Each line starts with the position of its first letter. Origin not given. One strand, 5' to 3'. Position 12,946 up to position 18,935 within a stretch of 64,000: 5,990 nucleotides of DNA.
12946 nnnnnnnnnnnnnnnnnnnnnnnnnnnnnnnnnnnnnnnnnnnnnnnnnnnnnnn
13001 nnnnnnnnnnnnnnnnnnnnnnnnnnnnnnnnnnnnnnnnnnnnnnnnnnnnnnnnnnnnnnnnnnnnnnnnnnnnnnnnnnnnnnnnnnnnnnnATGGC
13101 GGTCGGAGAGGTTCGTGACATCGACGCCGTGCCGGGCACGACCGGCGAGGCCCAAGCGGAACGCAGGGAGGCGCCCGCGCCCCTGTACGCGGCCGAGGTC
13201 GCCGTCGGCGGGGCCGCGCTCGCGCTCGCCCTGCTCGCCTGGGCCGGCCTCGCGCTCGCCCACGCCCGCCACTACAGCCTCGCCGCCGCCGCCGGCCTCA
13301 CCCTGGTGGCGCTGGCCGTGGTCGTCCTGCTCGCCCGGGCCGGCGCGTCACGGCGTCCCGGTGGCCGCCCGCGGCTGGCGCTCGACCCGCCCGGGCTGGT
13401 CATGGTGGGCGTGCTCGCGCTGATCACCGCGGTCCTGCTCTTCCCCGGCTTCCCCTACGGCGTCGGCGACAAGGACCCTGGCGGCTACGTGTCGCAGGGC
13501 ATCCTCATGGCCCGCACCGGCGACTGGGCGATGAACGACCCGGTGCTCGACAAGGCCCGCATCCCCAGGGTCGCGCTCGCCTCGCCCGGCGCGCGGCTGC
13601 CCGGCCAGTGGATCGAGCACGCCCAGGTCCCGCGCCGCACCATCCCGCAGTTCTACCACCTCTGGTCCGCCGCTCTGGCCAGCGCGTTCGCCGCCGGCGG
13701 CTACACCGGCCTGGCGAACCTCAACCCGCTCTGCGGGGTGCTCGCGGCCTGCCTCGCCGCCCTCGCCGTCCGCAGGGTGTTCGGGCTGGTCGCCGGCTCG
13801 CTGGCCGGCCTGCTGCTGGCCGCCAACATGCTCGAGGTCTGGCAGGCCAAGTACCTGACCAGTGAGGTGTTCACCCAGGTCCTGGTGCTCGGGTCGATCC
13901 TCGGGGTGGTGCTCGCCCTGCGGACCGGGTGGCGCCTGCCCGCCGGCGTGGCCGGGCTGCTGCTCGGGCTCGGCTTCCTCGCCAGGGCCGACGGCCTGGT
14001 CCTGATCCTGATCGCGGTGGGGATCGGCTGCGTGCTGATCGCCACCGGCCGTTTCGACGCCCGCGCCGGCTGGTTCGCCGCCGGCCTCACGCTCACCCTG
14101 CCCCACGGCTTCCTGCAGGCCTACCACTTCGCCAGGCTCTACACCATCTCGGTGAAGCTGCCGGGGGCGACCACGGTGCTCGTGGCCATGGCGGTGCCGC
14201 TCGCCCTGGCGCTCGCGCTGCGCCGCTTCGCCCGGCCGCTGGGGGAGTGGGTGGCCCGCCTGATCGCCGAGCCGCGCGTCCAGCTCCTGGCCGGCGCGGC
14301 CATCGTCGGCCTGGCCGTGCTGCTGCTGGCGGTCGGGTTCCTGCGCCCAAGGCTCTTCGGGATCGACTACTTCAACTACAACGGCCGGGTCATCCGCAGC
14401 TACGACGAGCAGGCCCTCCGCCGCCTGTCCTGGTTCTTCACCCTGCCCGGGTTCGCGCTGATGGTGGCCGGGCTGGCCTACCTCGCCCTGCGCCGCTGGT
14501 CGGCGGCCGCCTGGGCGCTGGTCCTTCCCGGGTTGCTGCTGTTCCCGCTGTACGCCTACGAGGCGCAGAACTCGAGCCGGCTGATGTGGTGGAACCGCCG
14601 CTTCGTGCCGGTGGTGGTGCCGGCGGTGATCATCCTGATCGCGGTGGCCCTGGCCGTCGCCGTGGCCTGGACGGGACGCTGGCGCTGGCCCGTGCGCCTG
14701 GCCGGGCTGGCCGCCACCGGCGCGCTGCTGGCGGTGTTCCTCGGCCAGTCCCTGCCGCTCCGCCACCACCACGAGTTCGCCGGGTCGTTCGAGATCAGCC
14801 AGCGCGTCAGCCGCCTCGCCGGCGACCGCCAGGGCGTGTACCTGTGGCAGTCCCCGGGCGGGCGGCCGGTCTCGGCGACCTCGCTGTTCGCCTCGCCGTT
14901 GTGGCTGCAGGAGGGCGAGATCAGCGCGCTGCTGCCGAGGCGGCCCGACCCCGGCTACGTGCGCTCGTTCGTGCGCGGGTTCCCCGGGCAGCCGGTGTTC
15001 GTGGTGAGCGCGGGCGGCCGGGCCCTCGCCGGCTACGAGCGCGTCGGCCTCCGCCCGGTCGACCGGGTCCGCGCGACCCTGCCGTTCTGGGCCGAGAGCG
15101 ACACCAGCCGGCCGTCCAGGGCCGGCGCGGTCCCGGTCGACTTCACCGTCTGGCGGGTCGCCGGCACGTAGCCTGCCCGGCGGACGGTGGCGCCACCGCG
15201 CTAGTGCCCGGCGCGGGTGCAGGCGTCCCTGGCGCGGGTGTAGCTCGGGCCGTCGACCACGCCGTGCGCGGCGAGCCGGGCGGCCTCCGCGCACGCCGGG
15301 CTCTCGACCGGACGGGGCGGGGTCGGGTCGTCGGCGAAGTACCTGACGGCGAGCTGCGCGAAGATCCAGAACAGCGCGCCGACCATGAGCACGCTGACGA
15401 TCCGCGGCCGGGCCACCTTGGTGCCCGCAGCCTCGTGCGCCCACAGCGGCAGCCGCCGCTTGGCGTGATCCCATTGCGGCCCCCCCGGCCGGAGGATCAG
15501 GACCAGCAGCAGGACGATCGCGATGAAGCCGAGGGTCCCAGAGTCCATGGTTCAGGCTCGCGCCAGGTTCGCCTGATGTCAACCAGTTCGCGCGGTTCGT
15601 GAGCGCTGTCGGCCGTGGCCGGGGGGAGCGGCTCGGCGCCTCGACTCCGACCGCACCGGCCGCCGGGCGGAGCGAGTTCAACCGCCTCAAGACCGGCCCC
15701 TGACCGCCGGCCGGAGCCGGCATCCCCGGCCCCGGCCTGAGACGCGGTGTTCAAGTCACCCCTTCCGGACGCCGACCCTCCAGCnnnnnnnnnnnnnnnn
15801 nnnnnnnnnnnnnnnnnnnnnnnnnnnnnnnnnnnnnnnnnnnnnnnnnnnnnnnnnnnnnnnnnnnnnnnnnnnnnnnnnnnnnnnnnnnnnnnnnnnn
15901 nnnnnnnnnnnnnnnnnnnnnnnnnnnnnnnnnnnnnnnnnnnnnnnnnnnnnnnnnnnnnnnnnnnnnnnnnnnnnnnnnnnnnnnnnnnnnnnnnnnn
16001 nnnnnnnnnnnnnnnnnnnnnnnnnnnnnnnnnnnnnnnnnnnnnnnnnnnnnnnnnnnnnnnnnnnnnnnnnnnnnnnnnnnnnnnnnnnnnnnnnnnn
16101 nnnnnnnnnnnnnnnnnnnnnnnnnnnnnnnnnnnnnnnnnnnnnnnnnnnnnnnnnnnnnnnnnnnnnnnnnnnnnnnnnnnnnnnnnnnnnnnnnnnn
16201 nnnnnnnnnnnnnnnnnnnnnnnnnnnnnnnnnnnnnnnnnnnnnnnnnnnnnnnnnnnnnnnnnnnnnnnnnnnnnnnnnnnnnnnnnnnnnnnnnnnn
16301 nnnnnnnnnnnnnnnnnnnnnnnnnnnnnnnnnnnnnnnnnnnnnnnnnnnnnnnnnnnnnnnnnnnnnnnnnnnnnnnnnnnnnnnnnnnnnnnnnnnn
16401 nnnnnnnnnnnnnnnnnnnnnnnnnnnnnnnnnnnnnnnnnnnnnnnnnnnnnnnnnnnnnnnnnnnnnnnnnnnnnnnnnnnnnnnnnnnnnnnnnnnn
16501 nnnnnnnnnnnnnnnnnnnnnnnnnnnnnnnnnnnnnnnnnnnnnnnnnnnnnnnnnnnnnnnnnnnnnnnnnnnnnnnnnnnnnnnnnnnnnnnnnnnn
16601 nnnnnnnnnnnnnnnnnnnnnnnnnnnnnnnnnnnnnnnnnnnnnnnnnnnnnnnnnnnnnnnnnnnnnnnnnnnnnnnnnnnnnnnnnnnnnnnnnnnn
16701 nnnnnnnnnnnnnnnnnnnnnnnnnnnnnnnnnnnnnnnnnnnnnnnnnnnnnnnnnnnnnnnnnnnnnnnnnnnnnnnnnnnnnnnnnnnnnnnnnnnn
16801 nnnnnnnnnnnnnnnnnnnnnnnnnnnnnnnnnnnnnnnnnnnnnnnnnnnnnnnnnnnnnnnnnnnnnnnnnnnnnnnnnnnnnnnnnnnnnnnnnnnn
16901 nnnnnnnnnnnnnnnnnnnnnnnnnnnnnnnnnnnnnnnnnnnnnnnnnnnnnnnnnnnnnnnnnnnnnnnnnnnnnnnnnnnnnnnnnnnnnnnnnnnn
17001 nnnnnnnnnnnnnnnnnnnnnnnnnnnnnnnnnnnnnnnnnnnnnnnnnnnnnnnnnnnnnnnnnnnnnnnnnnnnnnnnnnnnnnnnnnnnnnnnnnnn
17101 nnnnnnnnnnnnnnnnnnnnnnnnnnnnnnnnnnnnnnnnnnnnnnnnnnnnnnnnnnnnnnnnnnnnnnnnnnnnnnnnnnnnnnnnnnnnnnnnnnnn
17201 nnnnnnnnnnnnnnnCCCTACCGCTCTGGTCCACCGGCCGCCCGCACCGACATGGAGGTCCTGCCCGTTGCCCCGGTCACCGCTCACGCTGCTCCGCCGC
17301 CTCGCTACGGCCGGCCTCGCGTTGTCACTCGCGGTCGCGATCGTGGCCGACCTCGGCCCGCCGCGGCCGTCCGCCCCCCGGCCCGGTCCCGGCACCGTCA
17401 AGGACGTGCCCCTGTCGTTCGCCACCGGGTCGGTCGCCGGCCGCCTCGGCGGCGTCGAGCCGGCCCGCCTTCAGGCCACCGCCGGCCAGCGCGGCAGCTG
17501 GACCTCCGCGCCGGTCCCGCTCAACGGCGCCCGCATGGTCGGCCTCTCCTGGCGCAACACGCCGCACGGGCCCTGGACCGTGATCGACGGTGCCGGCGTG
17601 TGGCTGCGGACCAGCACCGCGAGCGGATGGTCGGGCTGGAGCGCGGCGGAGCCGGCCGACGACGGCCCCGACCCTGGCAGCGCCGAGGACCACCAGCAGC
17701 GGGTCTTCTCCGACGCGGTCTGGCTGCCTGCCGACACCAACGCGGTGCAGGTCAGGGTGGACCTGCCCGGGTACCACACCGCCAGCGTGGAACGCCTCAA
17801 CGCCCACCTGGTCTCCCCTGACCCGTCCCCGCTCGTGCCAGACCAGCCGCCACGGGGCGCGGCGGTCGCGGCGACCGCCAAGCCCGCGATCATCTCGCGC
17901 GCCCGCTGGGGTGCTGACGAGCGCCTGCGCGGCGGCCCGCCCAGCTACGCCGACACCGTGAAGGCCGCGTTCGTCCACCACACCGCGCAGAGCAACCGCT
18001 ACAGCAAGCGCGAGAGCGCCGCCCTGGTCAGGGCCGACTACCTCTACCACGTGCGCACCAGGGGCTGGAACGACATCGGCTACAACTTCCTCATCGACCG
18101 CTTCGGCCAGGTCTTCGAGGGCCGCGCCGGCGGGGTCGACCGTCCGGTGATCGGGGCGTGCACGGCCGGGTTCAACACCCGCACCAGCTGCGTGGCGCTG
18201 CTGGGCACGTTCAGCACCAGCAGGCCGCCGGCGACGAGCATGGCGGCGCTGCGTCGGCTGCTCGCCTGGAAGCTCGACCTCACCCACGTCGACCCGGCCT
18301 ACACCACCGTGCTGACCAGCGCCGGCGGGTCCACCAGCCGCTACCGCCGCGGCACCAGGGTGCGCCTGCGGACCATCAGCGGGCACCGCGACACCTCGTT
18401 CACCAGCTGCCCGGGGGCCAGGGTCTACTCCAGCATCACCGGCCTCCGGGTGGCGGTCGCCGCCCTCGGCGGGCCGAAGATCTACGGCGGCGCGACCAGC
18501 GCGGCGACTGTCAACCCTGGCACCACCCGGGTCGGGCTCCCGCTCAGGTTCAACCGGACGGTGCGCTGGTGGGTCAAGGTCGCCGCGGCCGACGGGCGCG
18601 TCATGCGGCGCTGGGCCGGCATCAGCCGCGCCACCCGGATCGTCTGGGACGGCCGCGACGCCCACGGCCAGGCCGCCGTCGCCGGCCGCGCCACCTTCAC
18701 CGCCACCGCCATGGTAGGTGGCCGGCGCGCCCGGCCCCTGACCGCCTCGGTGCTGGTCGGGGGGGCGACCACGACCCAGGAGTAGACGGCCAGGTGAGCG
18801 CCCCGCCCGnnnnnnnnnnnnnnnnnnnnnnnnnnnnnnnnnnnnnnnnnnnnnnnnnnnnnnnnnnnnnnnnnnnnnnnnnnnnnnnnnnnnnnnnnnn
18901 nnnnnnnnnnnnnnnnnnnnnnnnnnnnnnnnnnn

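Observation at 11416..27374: Duplicated module of a C-extended SAM methyltransferase plus a 691-aa GT-C membrane glycosyltransferase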

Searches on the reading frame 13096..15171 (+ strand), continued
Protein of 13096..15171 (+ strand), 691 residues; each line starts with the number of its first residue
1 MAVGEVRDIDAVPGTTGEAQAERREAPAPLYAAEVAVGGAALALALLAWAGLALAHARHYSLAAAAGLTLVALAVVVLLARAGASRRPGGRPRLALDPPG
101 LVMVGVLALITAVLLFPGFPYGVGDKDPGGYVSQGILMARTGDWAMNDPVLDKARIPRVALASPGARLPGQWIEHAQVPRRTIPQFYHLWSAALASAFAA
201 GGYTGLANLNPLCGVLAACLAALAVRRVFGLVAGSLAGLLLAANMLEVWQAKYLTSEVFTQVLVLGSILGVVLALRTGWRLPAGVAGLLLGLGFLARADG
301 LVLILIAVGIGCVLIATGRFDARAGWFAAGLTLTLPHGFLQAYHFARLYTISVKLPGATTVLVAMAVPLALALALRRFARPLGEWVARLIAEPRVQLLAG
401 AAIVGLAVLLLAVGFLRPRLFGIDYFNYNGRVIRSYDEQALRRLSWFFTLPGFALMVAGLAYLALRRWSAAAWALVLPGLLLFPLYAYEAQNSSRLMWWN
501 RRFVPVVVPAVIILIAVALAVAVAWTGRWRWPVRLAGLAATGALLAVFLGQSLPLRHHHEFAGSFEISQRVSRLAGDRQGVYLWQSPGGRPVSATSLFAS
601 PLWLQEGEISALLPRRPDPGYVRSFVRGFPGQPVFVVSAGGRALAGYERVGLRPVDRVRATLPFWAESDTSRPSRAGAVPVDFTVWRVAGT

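Call 91: search_protein_families(library=pfam, proteins=[P0349, P0358, P0363, P0365, P0367, P0370, P0377, P0381, P0387, P0389], max_evalue=0.001)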
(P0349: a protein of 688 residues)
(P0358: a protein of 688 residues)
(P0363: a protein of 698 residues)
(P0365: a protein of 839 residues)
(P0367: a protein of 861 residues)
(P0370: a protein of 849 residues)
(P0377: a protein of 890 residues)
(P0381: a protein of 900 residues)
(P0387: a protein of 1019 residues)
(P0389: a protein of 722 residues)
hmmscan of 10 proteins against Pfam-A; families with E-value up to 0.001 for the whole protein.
P0349 (688 aa): 1 family
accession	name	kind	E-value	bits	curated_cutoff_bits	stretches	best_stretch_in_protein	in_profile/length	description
PF13231.12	PMT_2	-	0.00038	21.1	26.1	1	187-313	13-144/160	Dolichyl-phosphate-mannose-protein mannosyltransferase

P0358 (688 aa): 1 family
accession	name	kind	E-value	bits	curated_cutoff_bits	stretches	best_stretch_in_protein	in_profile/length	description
PF13231.12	PMT_2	-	7e-08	33.3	26.1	1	208-355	7-153/160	Dolichyl-phosphate-mannose-protein mannosyltransferase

P0363 (698 aa): 1 family
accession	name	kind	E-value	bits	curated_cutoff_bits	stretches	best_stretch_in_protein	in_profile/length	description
PF13231.12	PMT_2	-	2.4e-06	28.3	26.1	1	188-331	10-154/160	Dolichyl-phosphate-mannose-protein mannosyltransferase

P0365 (839 aa): 1 family
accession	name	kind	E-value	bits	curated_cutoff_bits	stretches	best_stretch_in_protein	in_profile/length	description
PF13231.12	PMT_2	-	1.6e-08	35.4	26.1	1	183-326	9-154/160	Dolichyl-phosphate-mannose-protein mannosyltransferase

P0367 (861 aa): 0 families

P0370 (849 aa): 1 family
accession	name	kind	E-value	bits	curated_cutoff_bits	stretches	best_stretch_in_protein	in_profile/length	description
PF13231.12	PMT_2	-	4.6e-07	30.6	26.1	1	196-340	8-155/160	Dolichyl-phosphate-mannose-protein mannosyltransferase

P0377 (890 aa): 1 family
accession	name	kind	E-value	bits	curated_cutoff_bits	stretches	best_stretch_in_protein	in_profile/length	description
PF13231.12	PMT_2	-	8.8e-07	29.7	26.1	1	193-350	3-155/160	Dolichyl-phosphate-mannose-protein mannosyltransferase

P0381 (900 aa): 1 family
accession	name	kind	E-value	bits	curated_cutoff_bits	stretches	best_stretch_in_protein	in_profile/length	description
PF13231.12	PMT_2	-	6.2e-09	36.7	26.1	1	291-420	23-152/160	Dolichyl-phosphate-mannose-protein mannosyltransferase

P0387 (1019 aa): 0 families

P0389 (722 aa): 0 families

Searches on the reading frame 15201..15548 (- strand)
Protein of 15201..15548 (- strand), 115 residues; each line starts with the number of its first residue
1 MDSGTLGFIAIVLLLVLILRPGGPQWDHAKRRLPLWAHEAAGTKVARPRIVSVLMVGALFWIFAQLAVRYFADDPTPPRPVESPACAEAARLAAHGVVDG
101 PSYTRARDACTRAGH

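Call 12: search_protein_families(library=pfam, proteins=[window:15201-15548:-], max_evalue=0.01)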
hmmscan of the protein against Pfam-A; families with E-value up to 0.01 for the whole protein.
window:15201-15548:- (115 aa): 0 families

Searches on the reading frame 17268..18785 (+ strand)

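Call 12: search_protein_families(library=pfam, proteins=[window:17268-18785:+], max_evalue=0.01)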
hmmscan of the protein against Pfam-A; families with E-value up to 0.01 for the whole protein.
window:17268-18785:+ (505 aa): 2 families
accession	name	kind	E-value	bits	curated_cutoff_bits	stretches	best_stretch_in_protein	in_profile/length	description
PF01510.30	Amidase_2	-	1.5e-13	51.6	26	1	230-383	4-130/131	N-acetylmuramoyl-L-alanine amidase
PF13860.13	FlgD_ig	-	0.0041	17.5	27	1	440-482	31-76/79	FlgD Ig-like domain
